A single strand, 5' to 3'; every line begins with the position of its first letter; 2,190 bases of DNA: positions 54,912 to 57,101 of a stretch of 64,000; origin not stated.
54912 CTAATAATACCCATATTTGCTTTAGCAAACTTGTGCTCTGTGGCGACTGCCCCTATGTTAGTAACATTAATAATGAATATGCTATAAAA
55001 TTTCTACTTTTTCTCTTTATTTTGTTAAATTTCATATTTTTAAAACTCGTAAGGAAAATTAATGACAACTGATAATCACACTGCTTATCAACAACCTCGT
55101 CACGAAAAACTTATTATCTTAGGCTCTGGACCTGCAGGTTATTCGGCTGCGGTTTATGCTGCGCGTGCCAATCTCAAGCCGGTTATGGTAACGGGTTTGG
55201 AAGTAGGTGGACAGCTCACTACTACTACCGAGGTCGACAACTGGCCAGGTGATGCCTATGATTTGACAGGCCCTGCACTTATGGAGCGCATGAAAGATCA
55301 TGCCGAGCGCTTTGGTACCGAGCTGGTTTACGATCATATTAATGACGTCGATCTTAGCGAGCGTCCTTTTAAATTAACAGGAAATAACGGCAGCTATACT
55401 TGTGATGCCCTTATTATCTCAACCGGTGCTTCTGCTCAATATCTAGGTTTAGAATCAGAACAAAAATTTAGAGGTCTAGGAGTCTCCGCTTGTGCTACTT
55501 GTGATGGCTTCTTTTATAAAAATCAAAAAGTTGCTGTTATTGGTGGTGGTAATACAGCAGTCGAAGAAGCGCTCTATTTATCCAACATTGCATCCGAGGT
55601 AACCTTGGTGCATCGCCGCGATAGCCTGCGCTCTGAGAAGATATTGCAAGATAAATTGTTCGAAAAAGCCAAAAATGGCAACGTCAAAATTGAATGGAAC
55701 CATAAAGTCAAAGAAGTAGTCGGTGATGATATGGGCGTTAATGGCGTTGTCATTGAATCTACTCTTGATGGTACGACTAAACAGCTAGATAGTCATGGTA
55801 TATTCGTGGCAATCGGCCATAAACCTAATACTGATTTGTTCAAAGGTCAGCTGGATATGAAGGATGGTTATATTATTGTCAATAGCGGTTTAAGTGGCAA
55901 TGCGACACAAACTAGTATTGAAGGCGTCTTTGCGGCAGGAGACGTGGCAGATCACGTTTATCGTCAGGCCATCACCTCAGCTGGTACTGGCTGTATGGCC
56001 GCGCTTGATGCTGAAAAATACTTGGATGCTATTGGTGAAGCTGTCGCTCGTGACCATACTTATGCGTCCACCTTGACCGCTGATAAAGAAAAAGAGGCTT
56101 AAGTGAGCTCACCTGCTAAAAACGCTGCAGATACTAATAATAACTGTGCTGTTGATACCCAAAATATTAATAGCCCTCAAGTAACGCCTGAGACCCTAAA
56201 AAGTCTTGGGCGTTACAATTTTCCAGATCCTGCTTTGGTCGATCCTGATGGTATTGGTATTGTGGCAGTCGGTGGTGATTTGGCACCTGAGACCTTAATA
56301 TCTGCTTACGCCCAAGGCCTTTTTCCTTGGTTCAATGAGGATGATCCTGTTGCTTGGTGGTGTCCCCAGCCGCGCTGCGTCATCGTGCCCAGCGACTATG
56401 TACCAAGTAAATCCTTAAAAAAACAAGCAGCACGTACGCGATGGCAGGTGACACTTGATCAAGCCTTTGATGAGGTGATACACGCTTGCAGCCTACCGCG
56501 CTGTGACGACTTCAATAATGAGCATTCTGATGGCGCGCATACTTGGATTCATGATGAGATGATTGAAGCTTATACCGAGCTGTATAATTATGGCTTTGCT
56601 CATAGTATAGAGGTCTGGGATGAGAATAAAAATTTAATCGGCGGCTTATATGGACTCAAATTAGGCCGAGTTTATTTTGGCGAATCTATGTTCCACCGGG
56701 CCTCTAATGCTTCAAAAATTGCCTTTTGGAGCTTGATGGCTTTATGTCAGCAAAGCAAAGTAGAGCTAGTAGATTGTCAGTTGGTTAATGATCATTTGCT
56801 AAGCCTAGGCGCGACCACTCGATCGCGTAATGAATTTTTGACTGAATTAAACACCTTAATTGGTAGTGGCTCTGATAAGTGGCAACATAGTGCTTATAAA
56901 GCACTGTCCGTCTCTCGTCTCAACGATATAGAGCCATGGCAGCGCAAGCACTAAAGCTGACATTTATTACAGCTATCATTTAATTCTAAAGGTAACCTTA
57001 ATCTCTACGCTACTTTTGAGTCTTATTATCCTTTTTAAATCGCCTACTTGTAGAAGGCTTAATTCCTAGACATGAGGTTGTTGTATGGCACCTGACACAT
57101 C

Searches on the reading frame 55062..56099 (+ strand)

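Call 78: search_protein_families(library=pfam, proteins=[window:55062-56099:+], max_evalue=0.00001)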
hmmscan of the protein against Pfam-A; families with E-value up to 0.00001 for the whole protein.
window:55062-56099:+ (346 aa): 4 families
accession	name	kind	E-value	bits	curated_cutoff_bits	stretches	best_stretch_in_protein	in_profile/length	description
PF07992.20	Pyr_redox_2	-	6.6e-52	177.2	26.1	1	16-309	2-290/291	Pyridine nucleotide-disulphide oxidoreductase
PF13738.12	Pyr_redox_3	-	1.1e-20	74.5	30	1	91-293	102-305/305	Pyridine nucleotide-disulphide oxidoreductase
PF00070.33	Pyr_redox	-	6.3e-18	65.5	22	1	156-232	1-80/82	Pyridine nucleotide-disulphide oxidoreductase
PF01266.30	DAO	-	3.7e-06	27.1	27.9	0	71-129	149-209/353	FAD dependent oxidoreductase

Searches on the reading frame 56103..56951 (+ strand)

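Call 78: search_protein_families(library=pfam, proteins=[window:56103-56951:+], max_evalue=0.00001)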
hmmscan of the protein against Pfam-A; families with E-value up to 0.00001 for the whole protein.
window:56103-56951:+ (283 aa): 1 family
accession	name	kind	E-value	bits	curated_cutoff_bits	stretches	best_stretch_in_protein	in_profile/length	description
PF03588.20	Leu_Phe_trans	-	5.9e-67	224.9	22.7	1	62-239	1-169/171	Leucyl/phenylalanyl-tRNA protein transferase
